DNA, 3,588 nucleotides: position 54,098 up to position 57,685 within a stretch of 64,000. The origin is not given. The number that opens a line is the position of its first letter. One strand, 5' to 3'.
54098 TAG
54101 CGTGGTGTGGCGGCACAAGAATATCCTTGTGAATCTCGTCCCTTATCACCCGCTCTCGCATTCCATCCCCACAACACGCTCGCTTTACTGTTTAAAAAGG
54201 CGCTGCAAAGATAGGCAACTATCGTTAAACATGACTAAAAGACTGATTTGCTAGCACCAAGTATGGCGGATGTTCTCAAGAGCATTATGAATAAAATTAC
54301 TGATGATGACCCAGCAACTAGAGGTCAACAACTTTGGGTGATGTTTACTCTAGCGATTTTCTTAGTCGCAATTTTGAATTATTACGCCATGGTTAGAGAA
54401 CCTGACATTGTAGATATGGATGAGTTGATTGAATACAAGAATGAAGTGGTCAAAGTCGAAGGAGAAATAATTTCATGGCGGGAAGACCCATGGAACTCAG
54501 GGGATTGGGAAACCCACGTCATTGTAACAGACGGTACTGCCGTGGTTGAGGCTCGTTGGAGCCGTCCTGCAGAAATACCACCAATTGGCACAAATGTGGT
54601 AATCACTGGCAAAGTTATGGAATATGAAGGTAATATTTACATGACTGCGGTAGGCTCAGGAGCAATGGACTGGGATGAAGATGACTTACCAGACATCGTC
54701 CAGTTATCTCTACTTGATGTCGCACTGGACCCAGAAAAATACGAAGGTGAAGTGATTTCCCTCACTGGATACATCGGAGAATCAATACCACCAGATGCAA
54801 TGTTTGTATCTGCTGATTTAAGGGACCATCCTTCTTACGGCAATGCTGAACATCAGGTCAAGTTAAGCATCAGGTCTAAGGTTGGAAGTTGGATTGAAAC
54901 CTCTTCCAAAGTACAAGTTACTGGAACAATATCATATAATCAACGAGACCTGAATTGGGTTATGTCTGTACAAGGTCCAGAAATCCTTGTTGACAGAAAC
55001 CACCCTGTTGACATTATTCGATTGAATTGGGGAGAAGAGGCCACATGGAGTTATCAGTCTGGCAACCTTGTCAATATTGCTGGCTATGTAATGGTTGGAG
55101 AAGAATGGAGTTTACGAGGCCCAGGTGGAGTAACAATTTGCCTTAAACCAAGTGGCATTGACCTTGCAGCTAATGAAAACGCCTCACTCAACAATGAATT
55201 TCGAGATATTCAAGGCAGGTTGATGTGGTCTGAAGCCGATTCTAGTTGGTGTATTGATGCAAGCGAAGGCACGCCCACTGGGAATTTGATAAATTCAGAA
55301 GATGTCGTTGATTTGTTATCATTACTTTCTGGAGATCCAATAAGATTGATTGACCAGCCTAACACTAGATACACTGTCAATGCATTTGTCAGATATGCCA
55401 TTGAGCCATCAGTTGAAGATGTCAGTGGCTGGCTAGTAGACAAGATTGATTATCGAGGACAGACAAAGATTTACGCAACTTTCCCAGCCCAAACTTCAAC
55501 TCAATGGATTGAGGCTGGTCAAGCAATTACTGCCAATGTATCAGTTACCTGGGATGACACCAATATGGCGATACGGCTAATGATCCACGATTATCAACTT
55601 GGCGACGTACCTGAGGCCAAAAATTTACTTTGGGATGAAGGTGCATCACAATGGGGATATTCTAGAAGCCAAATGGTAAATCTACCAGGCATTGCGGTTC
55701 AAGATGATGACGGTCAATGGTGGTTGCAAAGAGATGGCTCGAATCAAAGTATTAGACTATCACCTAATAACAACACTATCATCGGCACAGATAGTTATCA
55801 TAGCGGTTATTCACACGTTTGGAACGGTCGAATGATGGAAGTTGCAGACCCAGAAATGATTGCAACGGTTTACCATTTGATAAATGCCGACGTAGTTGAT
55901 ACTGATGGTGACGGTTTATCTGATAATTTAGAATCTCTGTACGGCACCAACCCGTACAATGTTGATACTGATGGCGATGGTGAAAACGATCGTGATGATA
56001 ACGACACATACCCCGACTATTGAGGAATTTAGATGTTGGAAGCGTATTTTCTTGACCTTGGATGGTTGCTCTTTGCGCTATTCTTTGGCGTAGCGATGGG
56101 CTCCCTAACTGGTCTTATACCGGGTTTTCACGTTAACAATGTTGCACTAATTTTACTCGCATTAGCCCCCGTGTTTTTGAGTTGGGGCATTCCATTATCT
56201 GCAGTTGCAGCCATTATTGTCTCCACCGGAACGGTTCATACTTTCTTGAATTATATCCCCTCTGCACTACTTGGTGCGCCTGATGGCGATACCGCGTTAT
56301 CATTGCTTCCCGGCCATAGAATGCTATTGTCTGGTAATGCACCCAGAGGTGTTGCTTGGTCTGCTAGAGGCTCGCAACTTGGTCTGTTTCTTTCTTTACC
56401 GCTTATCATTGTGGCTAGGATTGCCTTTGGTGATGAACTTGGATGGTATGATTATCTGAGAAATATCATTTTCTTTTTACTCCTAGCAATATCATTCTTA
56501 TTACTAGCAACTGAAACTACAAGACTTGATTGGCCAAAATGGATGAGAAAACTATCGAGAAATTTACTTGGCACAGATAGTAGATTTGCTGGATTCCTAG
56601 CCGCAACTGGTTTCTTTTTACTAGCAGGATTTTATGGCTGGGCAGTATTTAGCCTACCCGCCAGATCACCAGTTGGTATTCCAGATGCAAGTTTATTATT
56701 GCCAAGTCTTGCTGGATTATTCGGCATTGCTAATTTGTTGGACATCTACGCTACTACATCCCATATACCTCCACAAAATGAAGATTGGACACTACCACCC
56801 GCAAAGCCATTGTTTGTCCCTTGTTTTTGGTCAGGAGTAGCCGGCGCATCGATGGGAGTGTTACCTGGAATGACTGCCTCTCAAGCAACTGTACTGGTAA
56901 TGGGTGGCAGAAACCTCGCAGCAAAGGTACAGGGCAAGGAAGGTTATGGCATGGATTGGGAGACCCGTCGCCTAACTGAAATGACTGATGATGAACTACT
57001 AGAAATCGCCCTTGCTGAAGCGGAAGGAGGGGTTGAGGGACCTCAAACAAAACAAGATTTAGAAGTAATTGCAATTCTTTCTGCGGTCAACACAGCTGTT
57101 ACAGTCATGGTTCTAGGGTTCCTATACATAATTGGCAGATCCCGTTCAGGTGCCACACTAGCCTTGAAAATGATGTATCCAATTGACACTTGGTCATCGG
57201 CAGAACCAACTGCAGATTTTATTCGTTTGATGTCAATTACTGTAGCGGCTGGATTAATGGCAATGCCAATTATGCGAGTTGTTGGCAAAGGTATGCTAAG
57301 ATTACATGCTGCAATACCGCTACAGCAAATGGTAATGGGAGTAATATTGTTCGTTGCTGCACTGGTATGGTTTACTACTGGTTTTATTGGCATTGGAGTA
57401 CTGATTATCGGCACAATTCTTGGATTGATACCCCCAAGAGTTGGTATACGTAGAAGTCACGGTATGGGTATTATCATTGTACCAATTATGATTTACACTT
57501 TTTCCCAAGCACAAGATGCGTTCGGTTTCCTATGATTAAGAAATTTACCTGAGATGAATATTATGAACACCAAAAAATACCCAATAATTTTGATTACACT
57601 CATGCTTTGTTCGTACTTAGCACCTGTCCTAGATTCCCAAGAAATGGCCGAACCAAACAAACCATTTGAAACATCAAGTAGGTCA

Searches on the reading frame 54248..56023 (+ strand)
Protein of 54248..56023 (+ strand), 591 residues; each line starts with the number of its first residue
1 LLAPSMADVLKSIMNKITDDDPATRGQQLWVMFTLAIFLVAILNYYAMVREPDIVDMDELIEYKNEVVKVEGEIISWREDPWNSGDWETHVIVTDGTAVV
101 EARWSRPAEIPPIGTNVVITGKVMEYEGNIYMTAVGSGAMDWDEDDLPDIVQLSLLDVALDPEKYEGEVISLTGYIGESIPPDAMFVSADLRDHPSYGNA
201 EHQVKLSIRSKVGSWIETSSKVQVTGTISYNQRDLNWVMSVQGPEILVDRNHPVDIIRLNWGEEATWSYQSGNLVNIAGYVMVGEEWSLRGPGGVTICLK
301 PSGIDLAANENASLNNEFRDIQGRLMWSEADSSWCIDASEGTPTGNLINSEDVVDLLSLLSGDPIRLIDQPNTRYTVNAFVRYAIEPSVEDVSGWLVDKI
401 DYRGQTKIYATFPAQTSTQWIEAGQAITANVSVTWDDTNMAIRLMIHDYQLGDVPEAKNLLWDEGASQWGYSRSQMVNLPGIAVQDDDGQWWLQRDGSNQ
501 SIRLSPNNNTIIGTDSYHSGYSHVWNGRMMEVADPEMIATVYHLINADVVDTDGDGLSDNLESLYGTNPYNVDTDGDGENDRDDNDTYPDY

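Call 12: search_protein_families(library=pfam, proteins=[window:54248-56023:+], max_evalue=0.001)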
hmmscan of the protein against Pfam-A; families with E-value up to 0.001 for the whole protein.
window:54248-56023:+ (591 aa): 1 family
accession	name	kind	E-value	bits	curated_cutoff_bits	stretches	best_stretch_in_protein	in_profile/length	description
PF18884.5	TSP3_bac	-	5.3e-06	26.6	25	1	551-569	1-19/22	Bacterial TSP3 repeat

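Call 33: find_homologous_proteins(query=window:54248-56023:+, max_evalue=0.00001)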
Query window:54248-56023:+ (591 aa): 263 proteins with E <= 0.00001 among 8000 candidates; the best 120 are listed.
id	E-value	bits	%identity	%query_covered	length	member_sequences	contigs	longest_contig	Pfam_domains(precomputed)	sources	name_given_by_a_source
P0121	0.0e+0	1308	97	99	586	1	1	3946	PF18884.6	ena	-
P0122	0.0e+0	1306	97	99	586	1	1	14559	PF18884.6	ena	-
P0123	0.0e+0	1306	97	99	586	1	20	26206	PF18884.6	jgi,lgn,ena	-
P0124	0.0e+0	1305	96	99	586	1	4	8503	PF18884.6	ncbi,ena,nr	ncbi:MAG: hypothetical protein CL961_03010 [Euryarchaeota archaeon]|nr:hypothetical protein [Euryarc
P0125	0.0e+0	1304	96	99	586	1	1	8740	PF18884.6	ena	-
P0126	0.0e+0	1303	96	99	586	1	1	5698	PF18884.6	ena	-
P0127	0.0e+0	1302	96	99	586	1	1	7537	PF18884.6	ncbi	-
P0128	0.0e+0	1302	96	99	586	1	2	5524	PF18884.6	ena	-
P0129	0.0e+0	1302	96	99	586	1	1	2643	PF18884.6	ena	-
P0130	0.0e+0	1302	96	99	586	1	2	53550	PF18884.6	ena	-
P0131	0.0e+0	1300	96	99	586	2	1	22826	PF18884.6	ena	-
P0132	0.0e+0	1299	96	99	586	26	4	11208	PF18884.6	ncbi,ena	-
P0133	0.0e+0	1299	96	99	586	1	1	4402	PF18884.6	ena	-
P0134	0.0e+0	1299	96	99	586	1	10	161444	PF18884.6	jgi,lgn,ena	jgi:hypothetical protein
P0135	0.0e+0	1298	96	99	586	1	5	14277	PF18884.6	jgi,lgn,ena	jgi:hypothetical protein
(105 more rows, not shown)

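Call 45: predict_structure(alignment_id=A2)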
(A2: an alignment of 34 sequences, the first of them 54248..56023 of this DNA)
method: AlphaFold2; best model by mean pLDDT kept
length: 591 residues; sequences in the alignment: 34
mean_pLDDT: 78.3   pTM: 0.53
mean pLDDT of the five models: 78.3, 72.4, 71.3, 70.9, 68.3
residues with pLDDT >= 90: 17; 70-90: 460; 50-70: 101; < 50: 13
segments of 3 or more residues with pLDDT < 50: 1-4, 197-199
pLDDT, mean of each block of 10 residues (from residue 1): 48 55 59 75 59 77 81 80 69 82 74 82 75 73 79 84 85 87 81 65 84 82 88 84 82 79 84 86 85 86 77 77 86 82 60 71 76 82 78 81 67 75 85 83 86 84 76 83 87 87 77 82 88 71 87 87 85 83 64 38
secondary structure, 60 per line:
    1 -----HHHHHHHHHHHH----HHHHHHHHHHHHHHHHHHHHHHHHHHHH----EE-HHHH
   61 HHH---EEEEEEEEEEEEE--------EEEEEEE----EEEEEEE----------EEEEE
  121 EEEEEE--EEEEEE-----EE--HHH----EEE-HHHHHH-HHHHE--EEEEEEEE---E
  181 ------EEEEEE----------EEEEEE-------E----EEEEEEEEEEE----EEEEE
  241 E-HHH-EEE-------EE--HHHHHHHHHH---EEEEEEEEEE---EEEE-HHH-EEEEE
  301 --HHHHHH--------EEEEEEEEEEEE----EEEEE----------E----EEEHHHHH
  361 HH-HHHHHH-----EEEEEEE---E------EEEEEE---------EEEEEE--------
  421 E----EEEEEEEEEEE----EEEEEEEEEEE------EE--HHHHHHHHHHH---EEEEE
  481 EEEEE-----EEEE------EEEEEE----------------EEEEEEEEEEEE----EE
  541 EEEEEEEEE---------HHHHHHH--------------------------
elements in order: H6-17 H22-49 H57-63 E67-79 E88-94 E99-105 E116-126 E129-134 E151-153 H155-160 H162-165 E169-176 E187-192 E203-208 E221-231 E236-241 E247-249 H261-270 E274-283 E287-290 E296-300 H303-308 E317-328 E333-337 E353-355 H356-362 H364-369 E375-381 E392-397 E407-412 E426-436 E441-451 H462-472 E476-485 E491-494 E501-506 E523-534 E539-549 H559-565
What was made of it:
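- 54248..56023 (+): Co-directional upstream gene: a 591-aa membrane-anchored protein predicted as tandem OB folds, with a TSP3 repeat at its C-terminus. AF2 pLDDT 78 (call 45).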

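Call 47: fold_search(model_id=the predicted structure, library=pdb)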
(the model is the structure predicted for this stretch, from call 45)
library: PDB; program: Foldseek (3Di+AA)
matches with E <= 10: 1231; with E <= 0.001: 108
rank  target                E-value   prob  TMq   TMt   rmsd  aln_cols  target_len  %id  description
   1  5z7d_B                5.6e-11  1.00  0.20  0.26  14.1       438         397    9  p204HINab-dsDNA complex structure (released 2019-01-30)
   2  5z7d_C                7.9e-10  1.00  0.19  0.25  13.9       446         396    8  p204HINab-dsDNA complex structure (released 2019-01-30)
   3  5z7d_A                2.1e-09  1.00  0.17  0.24  16.1       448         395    9  p204HINab-dsDNA complex structure (released 2019-01-30)
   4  9pd4_N                8.0e-09  1.00  0.18  0.22  20.9       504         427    9  NER dual incision complex - DuIM (released 2026-02-18)
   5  4gop_C                1.3e-08  1.00  0.20  0.25  24.1       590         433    8  Structure and Conformational Change of a Replication Protein A Heterotrimer Bound to ssDNA (released 2012-11-28)
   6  8sh1_A                1.6e-06  1.00  0.19  0.33   9.5       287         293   14  Structure of human POT1 DNA binding domain bound to a 5'-phosphorylated junction of a telomeric double-stranded DNA du (released 2023-08-30)
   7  8sok_D                1.9e-06  1.00  0.19  0.18  30.7       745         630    9  Cryo-EM structure of human CST bound to POT1(ESDL)/TPP1 in the presence of telomeric ssDNA (released 2023-06-07)
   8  7yny_C                2.2e-06  1.00  0.17  0.26  12.2       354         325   10  Crystal structure of baculovirus LEF-3 from Helicoverpa armigera nucleopolyhedrovirus (released 2023-01-25)
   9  3kjo_A                2.4e-06  1.00  0.20  0.34   9.2       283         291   12  Crystal Structure of hPOT1V2-dTrUd(AGGGTTAG) (released 2010-01-19)
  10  8d0b_A                2.6e-06  1.00  0.20  0.12  23.8       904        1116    8  Human CST-DNA polymerase alpha/primase preinitiation complex bound to 4xTEL-foldback template (released 2022-06-22)
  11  3u58_B                3.9e-06  1.00  0.15  0.35  10.8       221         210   10  Crystal Structure of the Tetrahymena telomerase processivity factor Teb1 AB (released 2011-12-28)
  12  3kjp_A                4.6e-06  1.00  0.20  0.33   9.0       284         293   12  Crystal Structure of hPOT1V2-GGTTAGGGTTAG (released 2010-01-19)
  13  7qxb_P                4.6e-06  1.00  0.19  0.35   8.7       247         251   14  Cryo-EM map of human telomerase-DNA-TPP1-POT1 complex (sharpened map) (released 2022-03-02)
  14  1xjv_A                6.4e-06  1.00  0.20  0.34   9.0       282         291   12  Crystal structure of human POT1 bound to telomeric single-stranded DNA (TTAGGGTTAG) (released 2004-12-14)
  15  7yny_A                8.0e-06  1.00  0.17  0.25  13.0       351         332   11  Crystal structure of baculovirus LEF-3 from Helicoverpa armigera nucleopolyhedrovirus (released 2023-01-25)
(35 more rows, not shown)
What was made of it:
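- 54248..56023 (+): The Foldseek top 50 is almost entirely OB-fold nucleic-acid binders: HIN-dsDNA 5.6e-11, RPA70, POT1, LEF-3, SSB (call 47).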

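Call 80: search_protein_families(library=ncbifam, proteins=[window:54248-56023:+], max_evalue=0.001)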
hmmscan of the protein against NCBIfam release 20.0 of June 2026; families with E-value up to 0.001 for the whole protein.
window:54248-56023:+ (591 aa): 2 families
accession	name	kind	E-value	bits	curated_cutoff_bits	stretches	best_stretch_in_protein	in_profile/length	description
NF033765.2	gliding_CglD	equivalog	8.7e-06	23.8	400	1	546-583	261-298/1124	adventurous gliding motility lipoprotein CglD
NF047639.1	throspo3_MtsD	equivalog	0.0002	19.7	800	1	539-583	470-519/651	cell-cell cohesion protein MtsD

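Call 81: search_protein_families(library=pfam, proteins=[window:54248-56023:+], max_evalue=1)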
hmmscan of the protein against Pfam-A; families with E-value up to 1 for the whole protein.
window:54248-56023:+ (591 aa): 3 families
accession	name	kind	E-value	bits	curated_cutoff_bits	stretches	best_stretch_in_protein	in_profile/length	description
PF18884.5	TSP3_bac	-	5.3e-06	26.6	25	1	551-569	1-19/22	Bacterial TSP3 repeat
PF01336.31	tRNA_anti-codon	-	0.028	14.8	27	0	69-133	2-68/75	OB-fold nucleic acid binding domain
PF17428.7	DUF5412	-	0.042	14.1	25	1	355-431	28-104/118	Family of unknown function (DUF5412)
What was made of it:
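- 54248..56023 (+): Weak tRNA_anti-codon hit, E=0.006 (call 81).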

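Call 82: search_solved_structures(query=A2, max_evalue=1)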
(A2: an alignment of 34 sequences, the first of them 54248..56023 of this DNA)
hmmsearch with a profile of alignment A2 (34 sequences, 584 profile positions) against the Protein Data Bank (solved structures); distinct sequences matched with E-value up to 1: 3.
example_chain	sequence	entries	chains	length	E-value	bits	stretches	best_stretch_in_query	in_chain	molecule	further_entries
1zko_A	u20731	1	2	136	0.06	14.7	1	195-279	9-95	Glycine cleavage system H protein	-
4q8k_A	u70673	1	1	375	0.14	13.5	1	364-417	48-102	Alginase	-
6i52_B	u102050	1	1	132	0.27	12.6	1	84-128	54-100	Replication factor A protein 2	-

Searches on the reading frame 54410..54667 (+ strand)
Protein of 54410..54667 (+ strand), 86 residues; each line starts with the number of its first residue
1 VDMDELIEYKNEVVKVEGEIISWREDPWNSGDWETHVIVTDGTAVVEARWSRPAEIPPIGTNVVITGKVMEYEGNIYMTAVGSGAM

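Call 81: search_protein_families(library=pfam, proteins=[window:54410-54667:+], max_evalue=1)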
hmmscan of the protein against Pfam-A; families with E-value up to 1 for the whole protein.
window:54410-54667:+ (86 aa): 2 families
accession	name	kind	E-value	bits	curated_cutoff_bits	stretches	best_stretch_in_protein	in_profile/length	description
PF01336.31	tRNA_anti-codon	-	0.0062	16.9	27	1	14-79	1-68/75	OB-fold nucleic acid binding domain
PF16099.11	RMI1_C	-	0.12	12.6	27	1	13-49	23-61/143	Recq-mediated genome instability protein 1, C-terminal OB-fold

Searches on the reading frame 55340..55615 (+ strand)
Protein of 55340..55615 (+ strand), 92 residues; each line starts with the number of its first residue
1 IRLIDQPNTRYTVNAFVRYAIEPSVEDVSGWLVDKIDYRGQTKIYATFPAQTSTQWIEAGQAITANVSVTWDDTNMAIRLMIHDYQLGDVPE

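Call 81: search_protein_families(library=pfam, proteins=[window:55340-55615:+], max_evalue=1)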
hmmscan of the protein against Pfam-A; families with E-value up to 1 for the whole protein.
window:55340-55615:+ (92 aa): 4 families
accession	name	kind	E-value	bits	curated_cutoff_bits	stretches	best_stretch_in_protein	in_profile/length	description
PF06452.16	CBM9_1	-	0.0082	16.5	23.4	1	48-87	12-55/185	Carbohydrate family 9 binding domain-like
PF17428.7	DUF5412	-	0.031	14.5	25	1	4-68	41-105/118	Family of unknown function (DUF5412)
PF02018.23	CBM_4_9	-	0.05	14.4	25.9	1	6-76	60-127/136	Carbohydrate binding domain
PF24135.1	DUF7402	-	0.1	13.1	27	1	46-84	28-66/133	Domain of unknown function (DUF7402)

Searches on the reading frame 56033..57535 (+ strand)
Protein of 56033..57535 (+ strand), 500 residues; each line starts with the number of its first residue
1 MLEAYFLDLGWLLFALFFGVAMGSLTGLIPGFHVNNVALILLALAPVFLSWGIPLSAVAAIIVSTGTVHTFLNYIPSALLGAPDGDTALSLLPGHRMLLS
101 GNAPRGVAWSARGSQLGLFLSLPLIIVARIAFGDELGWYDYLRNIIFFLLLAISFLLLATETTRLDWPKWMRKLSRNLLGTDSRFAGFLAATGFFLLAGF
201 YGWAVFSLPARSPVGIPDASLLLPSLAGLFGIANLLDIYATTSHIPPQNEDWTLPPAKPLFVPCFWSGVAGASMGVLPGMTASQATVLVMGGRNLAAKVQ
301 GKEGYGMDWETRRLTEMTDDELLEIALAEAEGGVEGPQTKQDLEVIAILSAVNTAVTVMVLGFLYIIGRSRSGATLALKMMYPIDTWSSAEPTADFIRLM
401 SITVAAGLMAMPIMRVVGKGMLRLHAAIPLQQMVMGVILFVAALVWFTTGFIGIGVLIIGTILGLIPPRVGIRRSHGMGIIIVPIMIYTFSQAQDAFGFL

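Call 12: search_protein_families(library=pfam, proteins=[window:56033-57535:+], max_evalue=0.001)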
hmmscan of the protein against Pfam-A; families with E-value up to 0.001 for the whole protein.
window:56033-57535:+ (500 aa): 1 family
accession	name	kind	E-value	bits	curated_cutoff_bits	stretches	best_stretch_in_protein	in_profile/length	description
PF01970.21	TctA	-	1.5e-41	142.8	28.9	2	13-294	1-268/423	Tripartite tricarboxylate transporter TctA family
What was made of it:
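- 56033..57535 (+): Co-directional upstream gene: a TctA-family polytopic membrane protein (500 aa), ending 18 nt before the LTD-PLD start. Pfam TctA 1.5e-41 (call 12).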

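Call 80: search_protein_families(library=ncbifam, proteins=[window:56033-57535:+], max_evalue=0.001)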
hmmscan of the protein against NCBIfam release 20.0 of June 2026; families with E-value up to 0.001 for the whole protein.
window:56033-57535:+ (500 aa): 0 families
